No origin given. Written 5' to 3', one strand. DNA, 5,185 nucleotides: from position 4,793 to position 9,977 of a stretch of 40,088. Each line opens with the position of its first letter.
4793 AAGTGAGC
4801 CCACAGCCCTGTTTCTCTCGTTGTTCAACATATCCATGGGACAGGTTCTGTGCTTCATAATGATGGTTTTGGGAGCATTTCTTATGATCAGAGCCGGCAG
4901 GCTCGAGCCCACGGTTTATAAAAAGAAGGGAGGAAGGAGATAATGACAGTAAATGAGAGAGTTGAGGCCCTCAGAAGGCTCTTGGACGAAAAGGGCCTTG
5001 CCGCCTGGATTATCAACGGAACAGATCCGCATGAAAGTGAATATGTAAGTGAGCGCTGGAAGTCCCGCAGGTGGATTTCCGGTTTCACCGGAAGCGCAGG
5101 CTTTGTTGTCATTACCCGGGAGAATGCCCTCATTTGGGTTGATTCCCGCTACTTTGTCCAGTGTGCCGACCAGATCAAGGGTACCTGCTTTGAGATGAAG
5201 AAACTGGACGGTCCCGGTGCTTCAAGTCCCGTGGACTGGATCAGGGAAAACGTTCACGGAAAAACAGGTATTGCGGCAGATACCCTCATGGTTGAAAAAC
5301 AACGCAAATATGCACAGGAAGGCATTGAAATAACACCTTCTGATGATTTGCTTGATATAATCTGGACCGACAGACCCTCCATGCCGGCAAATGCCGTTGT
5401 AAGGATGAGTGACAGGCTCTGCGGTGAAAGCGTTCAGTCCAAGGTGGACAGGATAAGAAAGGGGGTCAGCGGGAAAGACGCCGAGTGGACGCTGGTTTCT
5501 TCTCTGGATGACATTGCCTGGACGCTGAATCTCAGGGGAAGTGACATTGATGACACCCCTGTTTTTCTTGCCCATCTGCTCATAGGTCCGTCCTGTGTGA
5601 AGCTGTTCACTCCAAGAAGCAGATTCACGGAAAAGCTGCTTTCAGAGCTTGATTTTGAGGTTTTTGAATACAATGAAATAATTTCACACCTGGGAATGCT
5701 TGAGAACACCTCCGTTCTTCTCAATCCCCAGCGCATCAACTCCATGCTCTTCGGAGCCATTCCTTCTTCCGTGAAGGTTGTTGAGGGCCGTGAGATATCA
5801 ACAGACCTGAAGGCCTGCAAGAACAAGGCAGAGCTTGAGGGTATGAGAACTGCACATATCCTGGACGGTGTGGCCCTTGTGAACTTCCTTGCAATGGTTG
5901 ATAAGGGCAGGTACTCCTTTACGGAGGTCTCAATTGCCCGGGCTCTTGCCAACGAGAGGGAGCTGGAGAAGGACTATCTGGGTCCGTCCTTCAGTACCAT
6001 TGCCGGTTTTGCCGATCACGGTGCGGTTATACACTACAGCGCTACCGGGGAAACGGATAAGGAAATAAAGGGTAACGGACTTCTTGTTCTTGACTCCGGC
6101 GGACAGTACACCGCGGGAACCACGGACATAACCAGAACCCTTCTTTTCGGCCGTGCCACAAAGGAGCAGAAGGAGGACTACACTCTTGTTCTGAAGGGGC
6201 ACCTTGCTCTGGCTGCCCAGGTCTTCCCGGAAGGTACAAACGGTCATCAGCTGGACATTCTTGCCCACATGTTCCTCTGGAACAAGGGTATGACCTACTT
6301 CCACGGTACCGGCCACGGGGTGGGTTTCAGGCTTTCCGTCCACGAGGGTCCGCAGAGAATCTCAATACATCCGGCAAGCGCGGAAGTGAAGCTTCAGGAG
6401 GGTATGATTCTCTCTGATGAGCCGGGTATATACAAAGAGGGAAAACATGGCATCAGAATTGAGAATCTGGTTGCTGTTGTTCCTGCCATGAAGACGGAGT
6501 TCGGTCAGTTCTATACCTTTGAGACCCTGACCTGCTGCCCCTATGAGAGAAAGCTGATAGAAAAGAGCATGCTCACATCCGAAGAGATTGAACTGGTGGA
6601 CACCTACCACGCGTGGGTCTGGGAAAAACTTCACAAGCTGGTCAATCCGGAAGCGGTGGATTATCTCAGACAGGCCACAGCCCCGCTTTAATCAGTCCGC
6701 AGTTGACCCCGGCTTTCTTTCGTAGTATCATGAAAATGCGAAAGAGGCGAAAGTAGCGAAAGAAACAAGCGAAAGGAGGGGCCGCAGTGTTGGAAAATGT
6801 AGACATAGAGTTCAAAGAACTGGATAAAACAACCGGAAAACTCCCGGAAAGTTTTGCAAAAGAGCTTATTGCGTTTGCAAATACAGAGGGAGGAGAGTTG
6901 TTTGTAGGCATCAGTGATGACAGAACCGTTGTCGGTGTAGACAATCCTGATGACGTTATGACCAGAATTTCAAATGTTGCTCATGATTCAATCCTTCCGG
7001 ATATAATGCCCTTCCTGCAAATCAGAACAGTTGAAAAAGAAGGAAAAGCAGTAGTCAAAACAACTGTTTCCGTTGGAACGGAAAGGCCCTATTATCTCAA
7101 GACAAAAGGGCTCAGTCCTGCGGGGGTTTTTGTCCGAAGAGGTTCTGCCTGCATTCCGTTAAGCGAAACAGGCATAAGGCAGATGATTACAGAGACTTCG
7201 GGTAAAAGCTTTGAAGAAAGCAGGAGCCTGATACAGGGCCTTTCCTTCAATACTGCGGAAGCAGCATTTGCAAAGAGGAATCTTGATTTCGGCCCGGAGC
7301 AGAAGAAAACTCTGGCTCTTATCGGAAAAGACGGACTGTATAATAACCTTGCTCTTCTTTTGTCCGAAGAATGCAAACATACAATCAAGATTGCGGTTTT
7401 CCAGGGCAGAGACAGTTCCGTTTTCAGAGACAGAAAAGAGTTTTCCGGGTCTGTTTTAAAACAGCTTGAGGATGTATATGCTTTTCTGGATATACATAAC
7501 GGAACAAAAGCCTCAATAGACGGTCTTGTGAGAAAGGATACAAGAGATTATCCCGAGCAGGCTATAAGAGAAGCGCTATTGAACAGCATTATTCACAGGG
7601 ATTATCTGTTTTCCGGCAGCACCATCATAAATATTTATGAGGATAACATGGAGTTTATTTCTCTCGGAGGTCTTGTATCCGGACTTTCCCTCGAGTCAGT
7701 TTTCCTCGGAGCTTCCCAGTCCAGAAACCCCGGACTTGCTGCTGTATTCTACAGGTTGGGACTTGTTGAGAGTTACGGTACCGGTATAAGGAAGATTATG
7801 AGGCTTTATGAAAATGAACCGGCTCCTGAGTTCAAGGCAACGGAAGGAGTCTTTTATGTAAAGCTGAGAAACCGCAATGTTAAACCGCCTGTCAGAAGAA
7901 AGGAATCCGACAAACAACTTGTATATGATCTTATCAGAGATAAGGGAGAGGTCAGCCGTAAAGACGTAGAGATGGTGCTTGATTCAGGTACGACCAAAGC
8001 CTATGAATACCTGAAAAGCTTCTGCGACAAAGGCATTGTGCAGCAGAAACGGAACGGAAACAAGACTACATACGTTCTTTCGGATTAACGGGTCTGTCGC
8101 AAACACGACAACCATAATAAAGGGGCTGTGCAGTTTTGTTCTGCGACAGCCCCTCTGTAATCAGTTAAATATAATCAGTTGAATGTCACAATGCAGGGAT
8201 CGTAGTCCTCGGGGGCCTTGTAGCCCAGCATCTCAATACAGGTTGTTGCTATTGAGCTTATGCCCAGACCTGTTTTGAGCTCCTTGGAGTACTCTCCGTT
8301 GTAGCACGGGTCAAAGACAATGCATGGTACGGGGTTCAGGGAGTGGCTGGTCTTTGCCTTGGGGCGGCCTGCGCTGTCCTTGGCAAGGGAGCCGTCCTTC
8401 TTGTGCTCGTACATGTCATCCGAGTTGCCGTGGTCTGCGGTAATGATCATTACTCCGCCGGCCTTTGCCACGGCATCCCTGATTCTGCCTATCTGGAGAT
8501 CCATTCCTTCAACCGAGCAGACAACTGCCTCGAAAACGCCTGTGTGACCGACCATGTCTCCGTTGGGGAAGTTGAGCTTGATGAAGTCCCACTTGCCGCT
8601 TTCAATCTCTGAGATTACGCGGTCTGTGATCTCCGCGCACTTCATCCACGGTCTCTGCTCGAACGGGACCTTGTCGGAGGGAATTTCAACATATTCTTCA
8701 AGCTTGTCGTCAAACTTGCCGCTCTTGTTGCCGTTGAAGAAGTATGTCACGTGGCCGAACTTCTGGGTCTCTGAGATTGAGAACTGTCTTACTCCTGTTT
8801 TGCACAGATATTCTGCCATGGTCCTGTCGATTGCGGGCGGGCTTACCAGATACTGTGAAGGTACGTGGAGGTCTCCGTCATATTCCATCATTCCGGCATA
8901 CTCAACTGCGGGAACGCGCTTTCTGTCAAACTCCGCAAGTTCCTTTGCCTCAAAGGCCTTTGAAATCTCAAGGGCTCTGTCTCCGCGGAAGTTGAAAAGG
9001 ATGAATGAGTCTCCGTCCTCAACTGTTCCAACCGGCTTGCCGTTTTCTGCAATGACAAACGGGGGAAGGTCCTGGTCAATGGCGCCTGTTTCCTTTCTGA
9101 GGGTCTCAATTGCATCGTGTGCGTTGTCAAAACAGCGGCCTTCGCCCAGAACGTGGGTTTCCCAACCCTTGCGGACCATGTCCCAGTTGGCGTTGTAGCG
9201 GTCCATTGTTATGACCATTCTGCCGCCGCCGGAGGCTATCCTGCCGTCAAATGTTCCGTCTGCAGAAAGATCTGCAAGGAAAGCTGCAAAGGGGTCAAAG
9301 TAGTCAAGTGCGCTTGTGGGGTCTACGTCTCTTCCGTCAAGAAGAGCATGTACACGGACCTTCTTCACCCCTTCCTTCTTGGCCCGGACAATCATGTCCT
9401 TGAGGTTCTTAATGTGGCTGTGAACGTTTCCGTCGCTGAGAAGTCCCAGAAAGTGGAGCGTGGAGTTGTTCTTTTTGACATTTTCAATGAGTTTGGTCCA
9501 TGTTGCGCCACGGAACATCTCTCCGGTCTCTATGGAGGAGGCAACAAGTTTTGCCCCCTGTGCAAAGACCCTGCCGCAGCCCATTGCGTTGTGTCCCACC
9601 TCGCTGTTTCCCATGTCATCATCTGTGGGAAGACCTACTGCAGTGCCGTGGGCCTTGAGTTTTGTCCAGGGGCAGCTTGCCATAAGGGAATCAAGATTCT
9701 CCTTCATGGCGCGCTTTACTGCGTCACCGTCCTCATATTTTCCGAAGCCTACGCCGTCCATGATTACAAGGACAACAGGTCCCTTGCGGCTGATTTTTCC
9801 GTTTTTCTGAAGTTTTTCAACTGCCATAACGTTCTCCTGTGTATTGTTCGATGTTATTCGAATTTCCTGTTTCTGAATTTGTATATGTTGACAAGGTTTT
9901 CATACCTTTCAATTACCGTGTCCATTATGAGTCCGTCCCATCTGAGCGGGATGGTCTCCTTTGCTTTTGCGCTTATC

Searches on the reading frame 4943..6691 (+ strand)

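Call 9: search_protein_families(library=pfam, proteins=[window:4943-6691:+], max_evalue=0.00001)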
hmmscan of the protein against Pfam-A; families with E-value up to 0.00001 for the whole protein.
window:4943-6691:+ (582 aa): 4 families
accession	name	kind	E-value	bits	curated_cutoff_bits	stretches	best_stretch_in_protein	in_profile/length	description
PF00557.29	Peptidase_M24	-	8.5e-50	169.8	23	1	299-512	1-206/208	Metallopeptidase family M24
PF16189.11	Creatinase_N_2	-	5.5e-39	134.2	29.7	1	143-297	1-161/161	Creatinase/Prolidase N-terminal domain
PF16188.10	Peptidase_M24_C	-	4.4e-22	78.2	28.9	1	522-582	1-63/63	C-terminal region of peptidase_M24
PF01321.24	Creatinase_N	-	1.4e-15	58.4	22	1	6-137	1-122/128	Creatinase/Prolidase N-terminal domain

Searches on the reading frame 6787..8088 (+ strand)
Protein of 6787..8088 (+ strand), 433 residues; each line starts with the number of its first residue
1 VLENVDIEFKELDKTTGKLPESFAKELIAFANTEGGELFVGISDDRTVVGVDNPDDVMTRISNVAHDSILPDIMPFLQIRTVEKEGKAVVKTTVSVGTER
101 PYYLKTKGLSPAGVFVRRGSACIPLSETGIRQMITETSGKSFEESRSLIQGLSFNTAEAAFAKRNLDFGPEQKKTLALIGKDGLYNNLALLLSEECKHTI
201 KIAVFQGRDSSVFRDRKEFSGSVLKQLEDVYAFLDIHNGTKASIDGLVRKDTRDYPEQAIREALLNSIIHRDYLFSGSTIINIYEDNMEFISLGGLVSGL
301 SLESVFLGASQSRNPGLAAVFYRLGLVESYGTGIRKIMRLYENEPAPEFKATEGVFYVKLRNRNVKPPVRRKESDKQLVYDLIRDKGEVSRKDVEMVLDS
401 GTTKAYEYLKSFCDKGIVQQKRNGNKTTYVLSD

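Call 9: search_protein_families(library=pfam, proteins=[window:6787-8088:+], max_evalue=0.00001)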
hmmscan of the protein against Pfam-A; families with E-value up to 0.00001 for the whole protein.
window:6787-8088:+ (433 aa): 2 families
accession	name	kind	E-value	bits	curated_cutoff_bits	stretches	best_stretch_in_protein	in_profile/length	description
PF04326.19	SLFN_AlbA_2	-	1.8e-19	70.8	25.3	1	3-125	1-117/118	Schlafen, AlbA_2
PF13749.12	HATPase_c_4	-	7.4e-16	58.4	26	1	281-359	6-88/89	Putative ATP-dependent DNA helicase recG C-terminal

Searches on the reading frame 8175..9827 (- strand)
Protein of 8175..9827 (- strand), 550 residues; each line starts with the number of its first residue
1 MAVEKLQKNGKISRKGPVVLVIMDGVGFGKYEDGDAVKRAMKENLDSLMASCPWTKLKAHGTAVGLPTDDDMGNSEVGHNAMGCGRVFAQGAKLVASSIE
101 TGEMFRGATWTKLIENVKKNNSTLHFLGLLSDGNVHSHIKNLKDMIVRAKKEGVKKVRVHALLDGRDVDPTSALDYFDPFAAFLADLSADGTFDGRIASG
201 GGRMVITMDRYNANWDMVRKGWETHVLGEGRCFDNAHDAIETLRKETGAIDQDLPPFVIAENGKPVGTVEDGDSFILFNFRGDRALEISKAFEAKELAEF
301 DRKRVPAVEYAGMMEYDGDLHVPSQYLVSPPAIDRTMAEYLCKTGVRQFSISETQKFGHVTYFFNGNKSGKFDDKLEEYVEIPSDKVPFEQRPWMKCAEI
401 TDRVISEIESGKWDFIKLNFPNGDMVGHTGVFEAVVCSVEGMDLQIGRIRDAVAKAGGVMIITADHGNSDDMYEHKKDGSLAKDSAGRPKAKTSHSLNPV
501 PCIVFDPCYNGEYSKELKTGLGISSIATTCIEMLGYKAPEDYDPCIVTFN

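Call 9: search_protein_families(library=pfam, proteins=[window:8175-9827:-], max_evalue=0.00001)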
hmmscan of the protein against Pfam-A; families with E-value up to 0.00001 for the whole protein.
window:8175-9827:- (550 aa): 2 families
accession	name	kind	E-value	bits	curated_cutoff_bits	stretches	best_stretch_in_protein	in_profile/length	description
PF06415.18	iPGM_N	-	1.1e-66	224.9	27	1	96-317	2-216/217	BPG-independent PGAM N-terminus (iPGM_N)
PF01676.23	Metalloenzyme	-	2e-66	224.5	24.3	1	17-537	2-251/252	Metalloenzyme superfamily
